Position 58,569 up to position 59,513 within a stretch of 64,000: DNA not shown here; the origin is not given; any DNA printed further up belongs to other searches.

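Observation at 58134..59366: DedA membrane domain fused to a C-terminal ArsR/SmtB winged-HTH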

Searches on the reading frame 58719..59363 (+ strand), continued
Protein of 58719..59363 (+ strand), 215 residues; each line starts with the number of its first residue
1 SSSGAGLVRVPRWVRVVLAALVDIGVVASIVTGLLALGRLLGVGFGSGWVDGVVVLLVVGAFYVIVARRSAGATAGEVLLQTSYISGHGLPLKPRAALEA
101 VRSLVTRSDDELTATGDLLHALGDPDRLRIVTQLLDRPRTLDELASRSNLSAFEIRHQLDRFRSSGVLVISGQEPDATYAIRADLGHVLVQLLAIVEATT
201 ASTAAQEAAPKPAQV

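Call 69: search_protein_families(library=pfam, proteins=[P0242, P0257, P0205, P0252, P0181, P0176, P0126, P0127, P0141, P0146], max_evalue=0.001)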
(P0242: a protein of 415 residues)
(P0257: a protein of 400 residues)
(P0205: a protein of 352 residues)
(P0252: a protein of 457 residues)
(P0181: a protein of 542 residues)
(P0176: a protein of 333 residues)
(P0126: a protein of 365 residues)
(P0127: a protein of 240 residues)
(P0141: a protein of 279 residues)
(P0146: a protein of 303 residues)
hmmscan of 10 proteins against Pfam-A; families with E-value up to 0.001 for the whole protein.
P0242 (415 aa): 5 families
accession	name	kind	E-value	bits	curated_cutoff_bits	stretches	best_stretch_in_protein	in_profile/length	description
PF01022.26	HTH_5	-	5.1e-12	45.9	22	1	313-356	1-44/47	Bacterial regulatory protein, arsR family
PF12840.13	HTH_20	-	2.2e-08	34.4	27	1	311-359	1-50/51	Helix-turn-helix domain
PF13545.12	HTH_Crp_2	-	0.00035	20.9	27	1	331-378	26-70/70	Crp-like helix-turn-helix domain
PF08279.18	HTH_11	-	0.00039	20.7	25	1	316-365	2-52/55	HTH domain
PF13412.12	HTH_24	-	0.00086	19.3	21.9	0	316-358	5-48/48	Winged helix-turn-helix DNA-binding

P0257 (400 aa): 4 families
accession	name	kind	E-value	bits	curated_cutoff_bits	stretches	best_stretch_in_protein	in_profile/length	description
PF01022.26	HTH_5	-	6.4e-11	42.4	22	1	312-354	1-43/47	Bacterial regulatory protein, arsR family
PF12840.13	HTH_20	-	1.6e-09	38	27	1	310-356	1-48/51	Helix-turn-helix domain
PF25213.1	HVO_A0261_N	-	1.9e-05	24.9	35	1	312-375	10-71/86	HVO_A0261 N-terminal domain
PF08279.18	HTH_11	-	0.0005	20.3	25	1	316-355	3-44/55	HTH domain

P0205 (352 aa): 5 families
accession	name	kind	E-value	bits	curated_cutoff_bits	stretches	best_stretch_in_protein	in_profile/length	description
PF01022.26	HTH_5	-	3.9e-13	49.5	22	1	273-319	1-47/47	Bacterial regulatory protein, arsR family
PF12840.13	HTH_20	-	5.6e-11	42.7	27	1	271-318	1-49/51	Helix-turn-helix domain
PF12802.13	MarR_2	-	4e-06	27.3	27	1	273-322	5-55/61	MarR family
PF09339.16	HTH_IclR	-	4.1e-05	23.7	22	1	277-319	6-50/52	IclR helix-turn-helix domain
PF13730.12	HTH_36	-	0.00042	20.5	25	0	290-317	28-55/55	Helix-turn-helix domain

P0252 (457 aa): 10 families
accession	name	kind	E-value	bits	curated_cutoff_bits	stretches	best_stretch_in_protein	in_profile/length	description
PF12840.13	HTH_20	-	1.5e-12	47.8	27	1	252-299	3-50/51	Helix-turn-helix domain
PF01978.25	TrmB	-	6e-11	42.5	25.6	1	256-310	11-59/68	Sugar-specific transcriptional regulator TrmB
PF13412.12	HTH_24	-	1e-10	41.5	21.9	1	29-67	9-47/48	Winged helix-turn-helix DNA-binding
PF25212.1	HVO_A0114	-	1.1e-08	35.1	27.6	0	18-72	18-71/84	HVO_A0114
PF12802.13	MarR_2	-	1.8e-06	28.5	27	0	264-305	16-59/61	MarR family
PF09339.16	HTH_IclR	-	1.6e-05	25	22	0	265-300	15-51/52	IclR helix-turn-helix domain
PF01022.26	HTH_5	-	2.3e-05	24.6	22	0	252-297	1-45/47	Bacterial regulatory protein, arsR family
PF16365.12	EutK_C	-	0.00041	20.7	27.5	0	35-65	12-42/52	Ethanolamine utilization protein EutK C-terminus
PF11994.14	DUF3489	-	0.00042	20.8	29.5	0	265-314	19-67/68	Protein of unknown function (DUF3489)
PF16007.11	DUF4777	-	0.00094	19.8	34.4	0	37-65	19-51/66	Domain of unknown function (DUF4777)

P0181 (542 aa): 8 families
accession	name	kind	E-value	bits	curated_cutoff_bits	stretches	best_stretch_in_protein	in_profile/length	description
PF01022.26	HTH_5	-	7.4e-29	99.8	22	2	252-298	1-46/47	Bacterial regulatory protein, arsR family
PF12840.13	HTH_20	-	7.8e-19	67.8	27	2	161-209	1-49/51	Helix-turn-helix domain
PF12802.13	MarR_2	-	1.8e-10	41.3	27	1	164-213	5-55/61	MarR family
PF24038.1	DUF7347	-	7.1e-10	39.4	27.6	0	155-231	2-76/77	Domain of unknown function (DUF7347)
PF01638.23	HxlR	-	2.6e-07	30.9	20.8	0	166-233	7-77/91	HxlR-like helix-turn-helix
PF08100.18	Dimerisation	-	0.00031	20.9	25.6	0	166-229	27-91/93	O-methyltransferase dimerisation domain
PF25213.1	HVO_A0261_N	-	0.00052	20.3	35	0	160-232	7-74/86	HVO_A0261 N-terminal domain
PF13551.12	HTH_29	-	0.00094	19.7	28.1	0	255-301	1-48/64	Winged helix-turn helix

P0176 (333 aa): 11 families
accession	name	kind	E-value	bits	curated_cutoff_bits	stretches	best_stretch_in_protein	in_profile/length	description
PF09860.14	DUF2087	-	1.9e-17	63.6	22.4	1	116-177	1-62/69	Uncharacterized protein conserved in bacteria (DUF2087)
PF01022.26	HTH_5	-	4.2e-17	62.2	22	1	16-61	1-46/47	Bacterial regulatory protein, arsR family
PF12840.13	HTH_20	-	2.4e-13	50.3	27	1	14-63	1-51/51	Helix-turn-helix domain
PF13412.12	HTH_24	-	5.7e-08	32.7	21.9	1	17-61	3-48/48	Winged helix-turn-helix DNA-binding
PF25213.1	HVO_A0261_N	-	1.7e-06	28.3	35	1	17-68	11-62/86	HVO_A0261 N-terminal domain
PF12802.13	MarR_2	-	3.7e-06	27.5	27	1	18-66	6-56/61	MarR family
PF13545.12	HTH_Crp_2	-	7.6e-06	26.2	27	1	26-65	18-56/70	Crp-like helix-turn-helix domain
PF01047.28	MarR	-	9.7e-05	22.6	24.6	1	29-65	16-52/59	MarR family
PF01978.25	TrmB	-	0.00019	21.7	25.6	1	28-71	20-63/68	Sugar-specific transcriptional regulator TrmB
PF01325.25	Fe_dep_repress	-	0.00027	21.5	26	1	34-62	26-54/60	Iron dependent repressor, N-terminal DNA binding domain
PF09339.16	HTH_IclR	-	0.00036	20.7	22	0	28-63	16-51/52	IclR helix-turn-helix domain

P0126 (365 aa): 1 family
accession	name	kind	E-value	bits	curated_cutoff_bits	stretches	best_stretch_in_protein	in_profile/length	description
PF09335.16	VTT_dom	-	2.3e-18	67.3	33.9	1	8-132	2-122/123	VTT domain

P0127 (240 aa): 1 family
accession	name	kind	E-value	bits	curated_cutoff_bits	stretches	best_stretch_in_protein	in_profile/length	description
PF09335.16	VTT_dom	-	2e-13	51.3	33.9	1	2-98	25-122/123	VTT domain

P0141 (279 aa): 0 families

P0146 (303 aa): 1 family
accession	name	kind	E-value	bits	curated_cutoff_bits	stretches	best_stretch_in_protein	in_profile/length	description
PF09335.16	VTT_dom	-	3.9e-15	56.8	33.9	1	33-157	2-122/123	VTT domain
